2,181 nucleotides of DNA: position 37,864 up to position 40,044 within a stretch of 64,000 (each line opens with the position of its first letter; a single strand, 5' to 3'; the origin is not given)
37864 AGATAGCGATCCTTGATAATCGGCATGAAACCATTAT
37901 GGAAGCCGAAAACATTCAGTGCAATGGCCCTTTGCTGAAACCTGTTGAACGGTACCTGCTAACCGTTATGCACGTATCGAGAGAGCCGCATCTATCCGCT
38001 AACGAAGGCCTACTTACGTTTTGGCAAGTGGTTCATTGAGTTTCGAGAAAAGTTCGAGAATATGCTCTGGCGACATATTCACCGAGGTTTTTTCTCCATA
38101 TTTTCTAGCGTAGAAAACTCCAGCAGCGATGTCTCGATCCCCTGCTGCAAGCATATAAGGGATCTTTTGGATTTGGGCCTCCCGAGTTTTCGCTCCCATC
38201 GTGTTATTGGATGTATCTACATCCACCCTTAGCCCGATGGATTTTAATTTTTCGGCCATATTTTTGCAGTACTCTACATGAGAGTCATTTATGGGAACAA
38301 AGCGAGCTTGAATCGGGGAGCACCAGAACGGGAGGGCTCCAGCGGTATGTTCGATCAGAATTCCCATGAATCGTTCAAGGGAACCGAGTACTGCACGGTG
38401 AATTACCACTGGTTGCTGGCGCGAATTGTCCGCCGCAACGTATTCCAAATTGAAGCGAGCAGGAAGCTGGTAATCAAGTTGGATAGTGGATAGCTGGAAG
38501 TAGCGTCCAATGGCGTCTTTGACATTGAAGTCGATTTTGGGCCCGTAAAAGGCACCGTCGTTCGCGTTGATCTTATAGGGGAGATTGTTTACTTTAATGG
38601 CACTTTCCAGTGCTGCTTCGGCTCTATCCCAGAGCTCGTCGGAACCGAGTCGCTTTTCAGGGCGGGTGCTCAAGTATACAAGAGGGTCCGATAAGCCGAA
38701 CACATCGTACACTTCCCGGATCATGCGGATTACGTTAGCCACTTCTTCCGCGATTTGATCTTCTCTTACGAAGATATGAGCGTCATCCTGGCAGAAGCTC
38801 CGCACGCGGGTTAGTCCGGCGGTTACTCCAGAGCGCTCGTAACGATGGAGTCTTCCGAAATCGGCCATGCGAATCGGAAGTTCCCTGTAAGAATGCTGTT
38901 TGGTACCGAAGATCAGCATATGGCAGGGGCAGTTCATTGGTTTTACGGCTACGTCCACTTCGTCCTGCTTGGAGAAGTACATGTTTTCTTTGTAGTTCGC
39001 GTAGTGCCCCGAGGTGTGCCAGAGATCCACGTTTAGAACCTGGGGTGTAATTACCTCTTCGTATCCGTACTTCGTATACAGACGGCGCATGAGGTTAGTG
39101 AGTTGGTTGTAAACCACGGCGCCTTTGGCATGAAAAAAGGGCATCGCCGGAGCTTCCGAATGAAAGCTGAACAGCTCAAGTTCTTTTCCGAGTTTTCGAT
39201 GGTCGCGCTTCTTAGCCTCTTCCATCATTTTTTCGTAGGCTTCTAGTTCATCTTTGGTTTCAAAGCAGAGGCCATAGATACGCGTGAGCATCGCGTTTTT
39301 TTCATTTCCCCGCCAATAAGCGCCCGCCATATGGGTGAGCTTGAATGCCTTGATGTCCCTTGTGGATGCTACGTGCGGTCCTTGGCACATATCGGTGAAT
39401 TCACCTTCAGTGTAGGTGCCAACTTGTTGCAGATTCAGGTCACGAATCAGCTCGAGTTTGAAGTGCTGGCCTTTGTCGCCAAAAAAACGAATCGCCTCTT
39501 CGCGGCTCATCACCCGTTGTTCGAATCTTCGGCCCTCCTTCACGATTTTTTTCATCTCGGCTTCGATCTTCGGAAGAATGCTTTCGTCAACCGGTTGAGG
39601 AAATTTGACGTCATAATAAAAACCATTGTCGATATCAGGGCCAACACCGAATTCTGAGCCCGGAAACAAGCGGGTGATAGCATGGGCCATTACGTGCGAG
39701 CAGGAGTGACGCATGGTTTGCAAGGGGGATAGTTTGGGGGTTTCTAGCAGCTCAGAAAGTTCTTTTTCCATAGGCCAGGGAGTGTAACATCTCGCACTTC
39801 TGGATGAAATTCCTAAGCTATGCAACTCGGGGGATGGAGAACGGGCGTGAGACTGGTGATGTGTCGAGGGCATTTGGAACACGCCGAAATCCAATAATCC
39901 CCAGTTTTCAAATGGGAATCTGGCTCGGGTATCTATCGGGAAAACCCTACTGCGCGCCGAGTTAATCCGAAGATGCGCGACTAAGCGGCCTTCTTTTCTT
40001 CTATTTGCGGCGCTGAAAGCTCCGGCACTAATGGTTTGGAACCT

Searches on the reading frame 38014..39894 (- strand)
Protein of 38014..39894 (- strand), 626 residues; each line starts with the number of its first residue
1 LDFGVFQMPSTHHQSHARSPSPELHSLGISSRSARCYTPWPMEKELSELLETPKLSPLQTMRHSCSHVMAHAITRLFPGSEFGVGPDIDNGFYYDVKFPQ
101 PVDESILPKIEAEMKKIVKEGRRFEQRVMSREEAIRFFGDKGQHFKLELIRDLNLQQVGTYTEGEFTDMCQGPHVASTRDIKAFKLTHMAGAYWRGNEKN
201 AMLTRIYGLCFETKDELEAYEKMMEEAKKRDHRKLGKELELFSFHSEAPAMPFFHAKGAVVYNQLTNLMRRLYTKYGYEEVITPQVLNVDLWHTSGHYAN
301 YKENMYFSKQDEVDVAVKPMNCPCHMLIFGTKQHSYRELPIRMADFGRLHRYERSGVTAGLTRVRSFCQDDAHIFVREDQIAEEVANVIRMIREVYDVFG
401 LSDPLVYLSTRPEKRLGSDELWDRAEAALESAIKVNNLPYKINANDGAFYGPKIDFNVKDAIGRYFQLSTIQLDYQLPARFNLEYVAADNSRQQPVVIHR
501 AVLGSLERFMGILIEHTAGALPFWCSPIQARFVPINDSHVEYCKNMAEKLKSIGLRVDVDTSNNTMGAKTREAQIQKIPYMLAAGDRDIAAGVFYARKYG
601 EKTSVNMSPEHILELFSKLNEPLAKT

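Call 3: search_protein_families(library=pfam, proteins=[window:38014-39894:-], max_evalue=0.01)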
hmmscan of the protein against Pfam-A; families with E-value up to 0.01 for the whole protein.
window:38014-39894:- (626 aa): 3 families
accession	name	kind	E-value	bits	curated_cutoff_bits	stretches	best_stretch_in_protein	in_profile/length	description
PF00587.30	tRNA-synt_2b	-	1.2e-44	152.9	29.3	1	310-516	6-178/179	tRNA synthetase class II core domain (G, H, P, S and T)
PF03129.25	HGTP_anticodon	-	2.1e-15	57.1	21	1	529-618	1-93/94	Anticodon binding domain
PF07973.19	tRNA_SAD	-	2.7e-14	53.3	24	1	161-207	4-44/44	Threonyl and Alanyl tRNA synthetase second additional domain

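Call 29: list_cluster_members(proteins=[P0121, P0001, window:38014-39771:-])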
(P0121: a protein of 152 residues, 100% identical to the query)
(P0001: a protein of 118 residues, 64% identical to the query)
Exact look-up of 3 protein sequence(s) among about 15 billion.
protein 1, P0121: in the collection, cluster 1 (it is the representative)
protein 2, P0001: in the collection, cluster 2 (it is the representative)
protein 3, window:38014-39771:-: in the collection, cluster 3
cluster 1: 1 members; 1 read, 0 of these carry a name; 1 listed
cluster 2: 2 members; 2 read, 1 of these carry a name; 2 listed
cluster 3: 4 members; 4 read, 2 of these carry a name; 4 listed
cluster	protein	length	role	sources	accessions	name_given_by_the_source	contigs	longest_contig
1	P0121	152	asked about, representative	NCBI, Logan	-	-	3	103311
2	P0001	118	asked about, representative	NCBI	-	-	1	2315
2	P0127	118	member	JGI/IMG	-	methylated-DNA-protein-cysteine methyltransferase-like protein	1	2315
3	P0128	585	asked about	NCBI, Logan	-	-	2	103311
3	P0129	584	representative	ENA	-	-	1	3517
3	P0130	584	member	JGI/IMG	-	threonyl-tRNA synthetase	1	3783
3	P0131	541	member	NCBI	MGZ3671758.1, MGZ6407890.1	MAG: threonine--tRNA ligase, partial [Bdellovibrionota bacterium]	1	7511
